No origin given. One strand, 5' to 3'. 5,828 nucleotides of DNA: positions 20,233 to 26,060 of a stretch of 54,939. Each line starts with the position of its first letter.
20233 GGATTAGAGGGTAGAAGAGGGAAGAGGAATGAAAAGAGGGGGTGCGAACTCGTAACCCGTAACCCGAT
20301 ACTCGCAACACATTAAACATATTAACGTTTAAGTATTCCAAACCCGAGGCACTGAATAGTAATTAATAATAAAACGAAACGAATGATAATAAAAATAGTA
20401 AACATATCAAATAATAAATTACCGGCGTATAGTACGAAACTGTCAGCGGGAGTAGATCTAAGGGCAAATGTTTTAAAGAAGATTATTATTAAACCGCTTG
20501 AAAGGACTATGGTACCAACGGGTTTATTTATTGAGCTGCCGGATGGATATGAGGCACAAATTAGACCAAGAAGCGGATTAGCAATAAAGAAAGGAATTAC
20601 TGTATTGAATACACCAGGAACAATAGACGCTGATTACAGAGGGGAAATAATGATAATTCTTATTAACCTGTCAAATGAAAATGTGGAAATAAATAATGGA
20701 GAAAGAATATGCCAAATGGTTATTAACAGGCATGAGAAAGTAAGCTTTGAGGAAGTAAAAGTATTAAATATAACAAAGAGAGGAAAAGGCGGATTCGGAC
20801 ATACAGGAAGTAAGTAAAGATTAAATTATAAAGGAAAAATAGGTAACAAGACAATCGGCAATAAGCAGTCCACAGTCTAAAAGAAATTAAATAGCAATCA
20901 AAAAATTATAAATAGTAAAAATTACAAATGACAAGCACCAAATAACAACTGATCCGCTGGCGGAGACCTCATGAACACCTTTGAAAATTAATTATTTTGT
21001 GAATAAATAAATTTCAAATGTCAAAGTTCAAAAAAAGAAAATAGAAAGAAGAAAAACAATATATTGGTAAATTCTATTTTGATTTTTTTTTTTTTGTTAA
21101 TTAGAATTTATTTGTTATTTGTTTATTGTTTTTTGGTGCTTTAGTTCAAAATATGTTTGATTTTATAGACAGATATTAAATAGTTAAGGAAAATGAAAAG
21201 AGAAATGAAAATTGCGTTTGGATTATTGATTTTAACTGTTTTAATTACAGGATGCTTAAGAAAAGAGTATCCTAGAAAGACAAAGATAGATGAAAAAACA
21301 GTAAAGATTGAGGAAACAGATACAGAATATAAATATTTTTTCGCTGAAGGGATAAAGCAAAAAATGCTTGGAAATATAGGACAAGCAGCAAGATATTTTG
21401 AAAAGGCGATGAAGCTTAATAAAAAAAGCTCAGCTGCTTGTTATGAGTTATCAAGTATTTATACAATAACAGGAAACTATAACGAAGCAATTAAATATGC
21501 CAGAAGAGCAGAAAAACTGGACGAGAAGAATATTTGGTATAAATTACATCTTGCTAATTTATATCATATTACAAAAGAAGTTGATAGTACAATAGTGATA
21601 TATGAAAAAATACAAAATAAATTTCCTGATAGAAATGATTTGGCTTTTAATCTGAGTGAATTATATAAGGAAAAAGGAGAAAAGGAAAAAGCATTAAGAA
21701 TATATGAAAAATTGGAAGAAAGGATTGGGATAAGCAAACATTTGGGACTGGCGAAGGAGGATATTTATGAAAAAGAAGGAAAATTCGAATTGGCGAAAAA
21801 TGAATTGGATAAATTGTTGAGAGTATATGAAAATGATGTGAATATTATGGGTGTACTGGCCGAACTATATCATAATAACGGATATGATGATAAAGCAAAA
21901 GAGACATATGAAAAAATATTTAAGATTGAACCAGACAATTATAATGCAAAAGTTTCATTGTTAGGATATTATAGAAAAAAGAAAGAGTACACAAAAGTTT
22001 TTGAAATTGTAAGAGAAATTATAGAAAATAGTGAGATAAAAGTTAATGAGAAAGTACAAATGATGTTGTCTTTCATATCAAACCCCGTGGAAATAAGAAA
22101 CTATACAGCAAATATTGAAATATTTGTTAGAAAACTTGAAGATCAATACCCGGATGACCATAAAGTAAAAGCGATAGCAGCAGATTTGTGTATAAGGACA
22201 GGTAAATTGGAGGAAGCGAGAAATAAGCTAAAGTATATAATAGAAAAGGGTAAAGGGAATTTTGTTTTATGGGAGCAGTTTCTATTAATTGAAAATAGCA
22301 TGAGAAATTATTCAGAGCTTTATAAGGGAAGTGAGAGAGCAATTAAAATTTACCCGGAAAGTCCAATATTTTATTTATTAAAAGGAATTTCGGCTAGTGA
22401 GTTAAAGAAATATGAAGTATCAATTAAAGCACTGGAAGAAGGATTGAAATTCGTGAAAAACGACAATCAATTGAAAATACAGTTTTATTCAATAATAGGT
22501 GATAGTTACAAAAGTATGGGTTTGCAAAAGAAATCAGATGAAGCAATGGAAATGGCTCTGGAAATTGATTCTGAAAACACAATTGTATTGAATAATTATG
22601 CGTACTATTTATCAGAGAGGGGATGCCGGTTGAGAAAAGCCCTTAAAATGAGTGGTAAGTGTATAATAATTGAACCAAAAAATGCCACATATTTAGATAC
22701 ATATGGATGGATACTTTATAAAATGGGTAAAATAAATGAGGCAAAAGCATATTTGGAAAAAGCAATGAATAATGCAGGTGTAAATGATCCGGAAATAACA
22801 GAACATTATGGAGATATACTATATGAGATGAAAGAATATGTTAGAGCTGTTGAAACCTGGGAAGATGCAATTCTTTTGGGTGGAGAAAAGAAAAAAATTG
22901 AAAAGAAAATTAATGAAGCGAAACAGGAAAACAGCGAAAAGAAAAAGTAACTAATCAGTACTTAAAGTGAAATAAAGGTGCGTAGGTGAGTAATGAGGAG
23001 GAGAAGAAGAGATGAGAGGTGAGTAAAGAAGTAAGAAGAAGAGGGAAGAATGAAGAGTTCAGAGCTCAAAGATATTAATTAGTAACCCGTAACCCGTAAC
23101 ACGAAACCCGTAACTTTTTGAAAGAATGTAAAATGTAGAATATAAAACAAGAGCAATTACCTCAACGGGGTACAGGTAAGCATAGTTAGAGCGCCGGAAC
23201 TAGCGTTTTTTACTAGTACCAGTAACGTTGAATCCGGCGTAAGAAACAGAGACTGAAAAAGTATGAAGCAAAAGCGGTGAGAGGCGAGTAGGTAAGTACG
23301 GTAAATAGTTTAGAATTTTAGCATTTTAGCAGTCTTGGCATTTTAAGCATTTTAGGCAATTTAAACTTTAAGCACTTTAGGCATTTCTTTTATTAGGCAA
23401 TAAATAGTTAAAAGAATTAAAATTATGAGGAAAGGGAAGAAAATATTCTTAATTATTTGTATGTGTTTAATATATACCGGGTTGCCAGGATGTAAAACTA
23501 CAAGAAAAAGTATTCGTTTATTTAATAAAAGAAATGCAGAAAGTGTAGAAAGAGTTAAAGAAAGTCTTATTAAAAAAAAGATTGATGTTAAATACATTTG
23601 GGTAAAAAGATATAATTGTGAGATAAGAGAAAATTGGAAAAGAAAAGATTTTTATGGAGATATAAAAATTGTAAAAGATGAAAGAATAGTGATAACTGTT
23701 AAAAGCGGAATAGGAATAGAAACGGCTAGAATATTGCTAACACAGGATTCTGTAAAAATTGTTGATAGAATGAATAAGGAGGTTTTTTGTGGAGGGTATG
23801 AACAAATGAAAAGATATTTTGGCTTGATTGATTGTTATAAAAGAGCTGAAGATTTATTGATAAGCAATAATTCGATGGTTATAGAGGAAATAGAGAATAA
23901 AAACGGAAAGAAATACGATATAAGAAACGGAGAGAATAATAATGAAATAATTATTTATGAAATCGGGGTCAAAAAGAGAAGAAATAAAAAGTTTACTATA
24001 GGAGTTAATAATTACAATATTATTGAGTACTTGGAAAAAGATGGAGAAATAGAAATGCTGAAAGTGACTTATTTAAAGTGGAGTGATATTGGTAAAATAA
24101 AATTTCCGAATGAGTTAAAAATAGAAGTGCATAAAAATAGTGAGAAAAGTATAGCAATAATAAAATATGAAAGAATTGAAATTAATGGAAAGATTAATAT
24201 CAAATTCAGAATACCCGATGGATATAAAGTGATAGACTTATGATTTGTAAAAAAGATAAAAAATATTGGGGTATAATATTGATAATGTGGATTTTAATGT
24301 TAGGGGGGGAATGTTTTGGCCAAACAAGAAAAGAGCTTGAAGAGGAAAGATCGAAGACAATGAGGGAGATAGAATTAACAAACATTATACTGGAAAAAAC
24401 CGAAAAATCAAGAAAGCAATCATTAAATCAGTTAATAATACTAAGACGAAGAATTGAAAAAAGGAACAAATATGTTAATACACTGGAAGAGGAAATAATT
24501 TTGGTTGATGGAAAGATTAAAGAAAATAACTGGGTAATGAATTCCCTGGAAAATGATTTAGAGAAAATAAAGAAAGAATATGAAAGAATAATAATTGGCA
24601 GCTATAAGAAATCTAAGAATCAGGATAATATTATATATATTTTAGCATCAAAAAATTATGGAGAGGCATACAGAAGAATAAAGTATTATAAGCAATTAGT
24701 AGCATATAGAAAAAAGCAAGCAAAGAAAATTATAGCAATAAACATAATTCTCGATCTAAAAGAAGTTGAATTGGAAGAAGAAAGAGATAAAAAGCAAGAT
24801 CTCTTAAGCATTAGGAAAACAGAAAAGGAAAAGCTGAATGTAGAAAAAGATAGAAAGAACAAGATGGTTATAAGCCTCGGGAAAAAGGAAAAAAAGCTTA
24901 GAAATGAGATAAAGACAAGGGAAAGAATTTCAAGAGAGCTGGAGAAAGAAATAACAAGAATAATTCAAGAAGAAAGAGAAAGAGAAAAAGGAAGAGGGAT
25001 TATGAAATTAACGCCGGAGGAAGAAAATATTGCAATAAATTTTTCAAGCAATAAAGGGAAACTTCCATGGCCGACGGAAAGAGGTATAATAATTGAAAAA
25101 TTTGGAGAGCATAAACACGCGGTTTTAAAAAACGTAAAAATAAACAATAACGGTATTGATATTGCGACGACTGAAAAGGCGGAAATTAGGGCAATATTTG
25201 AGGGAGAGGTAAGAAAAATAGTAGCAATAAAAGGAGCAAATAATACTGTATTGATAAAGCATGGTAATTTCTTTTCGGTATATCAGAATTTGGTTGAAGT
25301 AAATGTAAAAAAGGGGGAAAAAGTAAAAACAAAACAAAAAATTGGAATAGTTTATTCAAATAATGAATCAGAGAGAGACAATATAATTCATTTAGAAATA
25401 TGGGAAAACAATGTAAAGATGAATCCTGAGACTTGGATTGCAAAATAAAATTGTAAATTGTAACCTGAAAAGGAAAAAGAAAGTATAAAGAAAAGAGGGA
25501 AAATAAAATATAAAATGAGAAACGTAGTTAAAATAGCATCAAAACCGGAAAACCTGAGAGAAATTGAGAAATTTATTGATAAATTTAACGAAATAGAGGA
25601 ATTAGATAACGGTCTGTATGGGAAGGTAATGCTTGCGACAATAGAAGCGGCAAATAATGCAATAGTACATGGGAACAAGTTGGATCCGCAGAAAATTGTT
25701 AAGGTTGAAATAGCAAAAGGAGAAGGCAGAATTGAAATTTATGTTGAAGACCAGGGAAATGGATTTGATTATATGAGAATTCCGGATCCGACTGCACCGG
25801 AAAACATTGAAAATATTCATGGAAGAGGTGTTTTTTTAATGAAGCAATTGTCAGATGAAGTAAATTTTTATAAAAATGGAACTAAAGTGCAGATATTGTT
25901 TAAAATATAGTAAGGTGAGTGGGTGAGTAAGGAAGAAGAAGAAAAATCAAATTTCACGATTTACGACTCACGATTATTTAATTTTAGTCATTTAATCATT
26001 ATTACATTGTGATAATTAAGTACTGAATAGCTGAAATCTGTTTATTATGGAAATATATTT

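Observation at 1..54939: Intergenic spacers are built from one-base-depleted short-word arrays with a fixed C-poor arm then G-poor arm layout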

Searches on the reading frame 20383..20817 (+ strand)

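Call 12: search_protein_families(library=pfam, proteins=[window:20383-20817:+])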
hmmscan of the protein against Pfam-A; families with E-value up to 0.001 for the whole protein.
window:20383-20817:+ (144 aa): 2 families
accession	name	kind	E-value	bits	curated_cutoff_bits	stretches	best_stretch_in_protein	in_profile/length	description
PF00692.24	dUTPase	-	1.4e-33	115.8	22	1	12-142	4-129/129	dUTPase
PF22769.1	DCD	-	7.9e-12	46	27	1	32-116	69-152/153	dCTP deaminase-like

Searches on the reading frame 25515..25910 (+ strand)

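Call 12: search_protein_families(library=pfam, proteins=[window:25515-25910:+])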
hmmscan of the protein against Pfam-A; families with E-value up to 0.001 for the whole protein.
window:25515-25910:+ (131 aa): 2 families
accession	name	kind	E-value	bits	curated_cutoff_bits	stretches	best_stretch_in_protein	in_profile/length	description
PF13581.12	HATPase_c_2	-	9.1e-25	87.6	27.4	1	8-127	2-125/127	Histidine kinase-like ATPase domain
PF02518.31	HATPase_c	-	0.00012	23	26.4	1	41-127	9-105/111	Histidine kinase-, DNA gyrase B-, and HSP90-like ATPase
